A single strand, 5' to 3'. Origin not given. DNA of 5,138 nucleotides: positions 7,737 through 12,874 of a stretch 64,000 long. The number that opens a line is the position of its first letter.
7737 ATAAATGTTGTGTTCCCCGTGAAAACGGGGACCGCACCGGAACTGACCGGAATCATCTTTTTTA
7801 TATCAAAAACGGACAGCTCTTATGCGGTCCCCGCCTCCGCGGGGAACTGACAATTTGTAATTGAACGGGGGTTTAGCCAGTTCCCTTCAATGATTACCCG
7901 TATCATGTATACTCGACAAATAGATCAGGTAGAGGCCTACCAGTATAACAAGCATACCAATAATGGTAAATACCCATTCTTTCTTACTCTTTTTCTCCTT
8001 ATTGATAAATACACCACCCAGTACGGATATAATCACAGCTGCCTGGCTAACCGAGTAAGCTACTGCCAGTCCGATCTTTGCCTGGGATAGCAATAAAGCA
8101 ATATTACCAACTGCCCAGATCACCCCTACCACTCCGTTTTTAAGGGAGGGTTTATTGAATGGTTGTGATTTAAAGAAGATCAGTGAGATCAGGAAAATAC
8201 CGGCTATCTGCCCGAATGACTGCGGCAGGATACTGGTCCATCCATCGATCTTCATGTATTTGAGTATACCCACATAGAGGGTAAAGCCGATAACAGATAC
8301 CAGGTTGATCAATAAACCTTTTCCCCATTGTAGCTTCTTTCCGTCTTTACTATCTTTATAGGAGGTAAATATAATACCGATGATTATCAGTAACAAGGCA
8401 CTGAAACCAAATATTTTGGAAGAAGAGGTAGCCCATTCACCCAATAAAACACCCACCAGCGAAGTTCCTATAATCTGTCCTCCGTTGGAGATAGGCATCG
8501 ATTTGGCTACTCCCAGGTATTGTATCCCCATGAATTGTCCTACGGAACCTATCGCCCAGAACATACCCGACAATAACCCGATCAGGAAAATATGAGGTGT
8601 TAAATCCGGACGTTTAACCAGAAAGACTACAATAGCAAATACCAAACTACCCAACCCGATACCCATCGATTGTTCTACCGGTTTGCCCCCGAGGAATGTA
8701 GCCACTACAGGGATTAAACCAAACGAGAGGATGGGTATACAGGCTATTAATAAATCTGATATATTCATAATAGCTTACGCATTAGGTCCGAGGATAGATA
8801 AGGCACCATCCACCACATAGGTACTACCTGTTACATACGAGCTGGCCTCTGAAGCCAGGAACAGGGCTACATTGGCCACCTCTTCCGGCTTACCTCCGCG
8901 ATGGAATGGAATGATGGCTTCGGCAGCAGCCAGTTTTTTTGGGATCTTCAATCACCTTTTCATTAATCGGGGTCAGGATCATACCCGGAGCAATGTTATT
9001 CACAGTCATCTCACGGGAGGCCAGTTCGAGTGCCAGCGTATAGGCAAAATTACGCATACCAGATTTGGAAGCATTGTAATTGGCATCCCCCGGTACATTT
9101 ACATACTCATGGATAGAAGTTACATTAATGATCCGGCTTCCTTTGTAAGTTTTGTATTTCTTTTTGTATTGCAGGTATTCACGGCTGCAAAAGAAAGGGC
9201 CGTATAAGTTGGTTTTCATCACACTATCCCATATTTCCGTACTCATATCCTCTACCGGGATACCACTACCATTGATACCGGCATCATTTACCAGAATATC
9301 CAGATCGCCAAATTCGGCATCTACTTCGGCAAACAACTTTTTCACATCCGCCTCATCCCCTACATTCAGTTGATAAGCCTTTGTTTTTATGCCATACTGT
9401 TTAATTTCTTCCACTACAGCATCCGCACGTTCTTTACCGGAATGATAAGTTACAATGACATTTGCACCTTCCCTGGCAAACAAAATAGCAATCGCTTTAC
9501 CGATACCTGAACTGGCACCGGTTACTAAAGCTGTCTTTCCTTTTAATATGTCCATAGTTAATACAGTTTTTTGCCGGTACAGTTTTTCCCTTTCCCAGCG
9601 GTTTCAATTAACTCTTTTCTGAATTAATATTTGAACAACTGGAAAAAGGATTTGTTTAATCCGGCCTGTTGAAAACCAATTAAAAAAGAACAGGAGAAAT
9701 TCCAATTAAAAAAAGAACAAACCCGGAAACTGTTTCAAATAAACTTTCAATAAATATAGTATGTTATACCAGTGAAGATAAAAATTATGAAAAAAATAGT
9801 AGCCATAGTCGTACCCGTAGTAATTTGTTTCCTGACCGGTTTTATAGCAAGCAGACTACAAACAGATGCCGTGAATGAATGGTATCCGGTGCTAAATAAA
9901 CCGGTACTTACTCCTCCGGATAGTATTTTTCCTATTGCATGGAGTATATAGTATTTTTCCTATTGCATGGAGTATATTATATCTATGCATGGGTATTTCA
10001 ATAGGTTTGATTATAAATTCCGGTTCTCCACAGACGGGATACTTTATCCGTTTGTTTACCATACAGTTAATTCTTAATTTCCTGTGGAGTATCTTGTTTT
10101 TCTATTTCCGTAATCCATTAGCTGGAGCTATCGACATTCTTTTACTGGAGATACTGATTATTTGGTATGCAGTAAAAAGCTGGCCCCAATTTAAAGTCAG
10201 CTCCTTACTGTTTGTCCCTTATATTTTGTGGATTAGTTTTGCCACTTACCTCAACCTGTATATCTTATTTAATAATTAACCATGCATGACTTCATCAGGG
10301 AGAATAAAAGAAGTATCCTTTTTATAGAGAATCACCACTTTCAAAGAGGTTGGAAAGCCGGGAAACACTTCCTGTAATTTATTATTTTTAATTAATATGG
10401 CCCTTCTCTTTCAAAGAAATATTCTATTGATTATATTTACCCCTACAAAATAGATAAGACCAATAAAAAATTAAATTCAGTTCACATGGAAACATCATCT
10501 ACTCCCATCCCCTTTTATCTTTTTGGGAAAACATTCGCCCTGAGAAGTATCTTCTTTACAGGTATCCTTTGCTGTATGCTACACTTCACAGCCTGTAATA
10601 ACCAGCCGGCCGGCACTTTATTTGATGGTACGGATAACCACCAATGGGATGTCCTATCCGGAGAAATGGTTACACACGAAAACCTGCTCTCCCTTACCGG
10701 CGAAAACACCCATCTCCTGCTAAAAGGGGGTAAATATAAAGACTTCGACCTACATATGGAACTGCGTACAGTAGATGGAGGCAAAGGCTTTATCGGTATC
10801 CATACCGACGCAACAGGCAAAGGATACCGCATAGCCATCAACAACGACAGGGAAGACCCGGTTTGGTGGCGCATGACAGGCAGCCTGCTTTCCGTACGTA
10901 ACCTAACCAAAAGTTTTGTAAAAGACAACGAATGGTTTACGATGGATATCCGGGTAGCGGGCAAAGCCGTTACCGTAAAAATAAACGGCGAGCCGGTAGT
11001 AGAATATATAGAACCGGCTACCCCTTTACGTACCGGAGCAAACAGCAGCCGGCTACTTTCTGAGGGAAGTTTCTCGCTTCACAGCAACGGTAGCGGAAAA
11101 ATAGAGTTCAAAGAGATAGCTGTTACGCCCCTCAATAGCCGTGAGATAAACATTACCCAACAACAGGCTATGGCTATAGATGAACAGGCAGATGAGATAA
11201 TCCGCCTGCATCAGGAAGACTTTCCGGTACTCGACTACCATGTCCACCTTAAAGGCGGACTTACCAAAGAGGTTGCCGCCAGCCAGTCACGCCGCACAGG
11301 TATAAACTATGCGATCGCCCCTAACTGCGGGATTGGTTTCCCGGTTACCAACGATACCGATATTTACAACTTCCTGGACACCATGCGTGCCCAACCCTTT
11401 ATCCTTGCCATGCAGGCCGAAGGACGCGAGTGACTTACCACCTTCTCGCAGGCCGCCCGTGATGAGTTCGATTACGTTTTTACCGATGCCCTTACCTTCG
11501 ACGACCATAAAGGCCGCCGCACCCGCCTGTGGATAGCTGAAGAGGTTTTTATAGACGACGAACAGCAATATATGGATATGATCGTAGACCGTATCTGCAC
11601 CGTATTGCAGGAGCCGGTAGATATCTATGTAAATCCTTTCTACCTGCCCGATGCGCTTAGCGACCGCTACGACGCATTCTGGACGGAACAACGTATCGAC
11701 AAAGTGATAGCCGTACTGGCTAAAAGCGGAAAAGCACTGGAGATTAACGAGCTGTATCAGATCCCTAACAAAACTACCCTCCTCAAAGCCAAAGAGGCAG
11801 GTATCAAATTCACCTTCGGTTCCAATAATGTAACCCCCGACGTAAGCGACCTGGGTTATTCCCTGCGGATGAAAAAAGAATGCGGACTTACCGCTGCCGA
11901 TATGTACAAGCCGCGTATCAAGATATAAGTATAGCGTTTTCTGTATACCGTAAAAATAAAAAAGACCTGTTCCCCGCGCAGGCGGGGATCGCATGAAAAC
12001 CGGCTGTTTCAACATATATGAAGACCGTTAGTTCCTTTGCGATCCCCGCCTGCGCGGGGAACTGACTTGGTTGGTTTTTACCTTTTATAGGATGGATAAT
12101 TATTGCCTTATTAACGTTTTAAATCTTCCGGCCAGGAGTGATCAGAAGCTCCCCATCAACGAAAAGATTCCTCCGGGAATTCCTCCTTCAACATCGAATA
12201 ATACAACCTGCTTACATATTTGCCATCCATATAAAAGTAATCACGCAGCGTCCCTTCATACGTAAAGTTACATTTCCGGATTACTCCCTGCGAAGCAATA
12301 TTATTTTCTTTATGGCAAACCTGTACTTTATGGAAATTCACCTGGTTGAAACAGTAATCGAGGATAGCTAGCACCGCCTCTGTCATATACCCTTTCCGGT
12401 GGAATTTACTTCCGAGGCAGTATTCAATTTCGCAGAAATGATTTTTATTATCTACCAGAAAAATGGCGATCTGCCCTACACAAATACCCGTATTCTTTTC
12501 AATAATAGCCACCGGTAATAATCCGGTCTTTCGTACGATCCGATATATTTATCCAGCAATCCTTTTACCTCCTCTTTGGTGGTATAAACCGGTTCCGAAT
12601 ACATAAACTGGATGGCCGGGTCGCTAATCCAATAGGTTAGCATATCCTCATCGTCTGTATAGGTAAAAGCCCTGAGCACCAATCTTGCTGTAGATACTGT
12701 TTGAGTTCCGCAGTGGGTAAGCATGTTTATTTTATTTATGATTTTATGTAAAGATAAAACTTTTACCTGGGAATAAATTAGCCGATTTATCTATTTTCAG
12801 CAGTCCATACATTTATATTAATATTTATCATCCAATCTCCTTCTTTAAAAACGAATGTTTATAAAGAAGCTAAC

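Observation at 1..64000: About 22-23 accessory loci are broken while every recognisable core gene is intact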

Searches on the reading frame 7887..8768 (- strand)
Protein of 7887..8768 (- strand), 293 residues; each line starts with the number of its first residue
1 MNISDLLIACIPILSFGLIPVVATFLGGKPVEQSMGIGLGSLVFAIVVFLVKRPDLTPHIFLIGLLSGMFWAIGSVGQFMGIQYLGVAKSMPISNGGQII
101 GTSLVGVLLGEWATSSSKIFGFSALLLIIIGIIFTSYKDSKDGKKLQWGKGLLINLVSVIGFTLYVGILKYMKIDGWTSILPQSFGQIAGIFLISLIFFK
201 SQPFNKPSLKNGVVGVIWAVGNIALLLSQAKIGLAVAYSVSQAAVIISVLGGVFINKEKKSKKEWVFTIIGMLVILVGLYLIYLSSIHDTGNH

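Call 29: find_encoding_contigs(protein=window:7887-8768:-, flank=10000, max_places=10)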
Protein window:7887-8768:- (293 aa): 3 contigs read that carry it; 3 places shown.
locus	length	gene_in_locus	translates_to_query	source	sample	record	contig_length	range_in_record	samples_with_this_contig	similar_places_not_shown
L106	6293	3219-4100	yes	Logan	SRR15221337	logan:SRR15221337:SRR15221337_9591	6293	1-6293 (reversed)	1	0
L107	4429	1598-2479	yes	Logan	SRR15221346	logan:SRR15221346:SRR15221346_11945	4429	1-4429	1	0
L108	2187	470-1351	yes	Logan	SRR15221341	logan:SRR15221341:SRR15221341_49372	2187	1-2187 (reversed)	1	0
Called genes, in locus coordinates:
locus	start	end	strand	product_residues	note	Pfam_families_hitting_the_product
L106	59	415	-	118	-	-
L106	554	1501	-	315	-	PF06439:3keto-disac_hyd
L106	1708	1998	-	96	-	PF03073:TspO_MBR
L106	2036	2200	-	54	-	PF03073:TspO_MBR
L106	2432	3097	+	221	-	PF00106:adh_short, PF08659:KR, PF23441:SDR, PF13561:adh_short_C2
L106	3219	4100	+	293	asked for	PF00892:EamA (faint), PF06800:Sugar_transport, PF07857:TMEM144 (weak)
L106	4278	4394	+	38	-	-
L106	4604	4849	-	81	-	-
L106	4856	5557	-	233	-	PF00144:Beta-lactamase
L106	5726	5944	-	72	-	-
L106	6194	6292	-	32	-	?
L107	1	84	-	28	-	?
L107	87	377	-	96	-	PF03073:TspO_MBR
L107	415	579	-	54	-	PF03073:TspO_MBR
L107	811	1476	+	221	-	PF00106:adh_short, PF08659:KR, PF23441:SDR, PF13561:adh_short_C2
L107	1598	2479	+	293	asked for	PF00892:EamA (faint), PF06800:Sugar_transport, PF07857:TMEM144 (weak)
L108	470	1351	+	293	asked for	PF00892:EamA (faint), PF06800:Sugar_transport, PF07857:TMEM144 (weak)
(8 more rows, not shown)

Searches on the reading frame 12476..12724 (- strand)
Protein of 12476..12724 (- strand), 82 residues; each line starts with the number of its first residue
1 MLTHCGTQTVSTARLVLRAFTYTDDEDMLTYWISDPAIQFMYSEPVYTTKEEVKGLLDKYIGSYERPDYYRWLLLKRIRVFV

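Call 49: find_encoding_contigs(protein=window:12476-12724:-, flank=10000, max_places=10)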
Protein window:12476-12724:- (82 aa): 1 contig read that carries it; 1 place shown.
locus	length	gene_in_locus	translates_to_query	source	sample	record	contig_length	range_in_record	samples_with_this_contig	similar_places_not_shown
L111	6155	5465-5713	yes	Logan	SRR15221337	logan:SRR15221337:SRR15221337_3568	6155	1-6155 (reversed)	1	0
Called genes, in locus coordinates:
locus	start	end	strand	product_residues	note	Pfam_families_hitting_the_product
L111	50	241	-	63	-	PF00216:Bac_DNA_binding (weak)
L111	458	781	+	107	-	-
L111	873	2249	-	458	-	PF00128:Alpha-amylase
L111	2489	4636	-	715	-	PF13439:Glyco_transf_4, PF00534:Glycos_transf_1, PF13692:Glyco_trans_1_4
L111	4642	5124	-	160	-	-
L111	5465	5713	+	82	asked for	-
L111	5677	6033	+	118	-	PF00583:Acetyltransf_1, PF13302:Acetyltransf_3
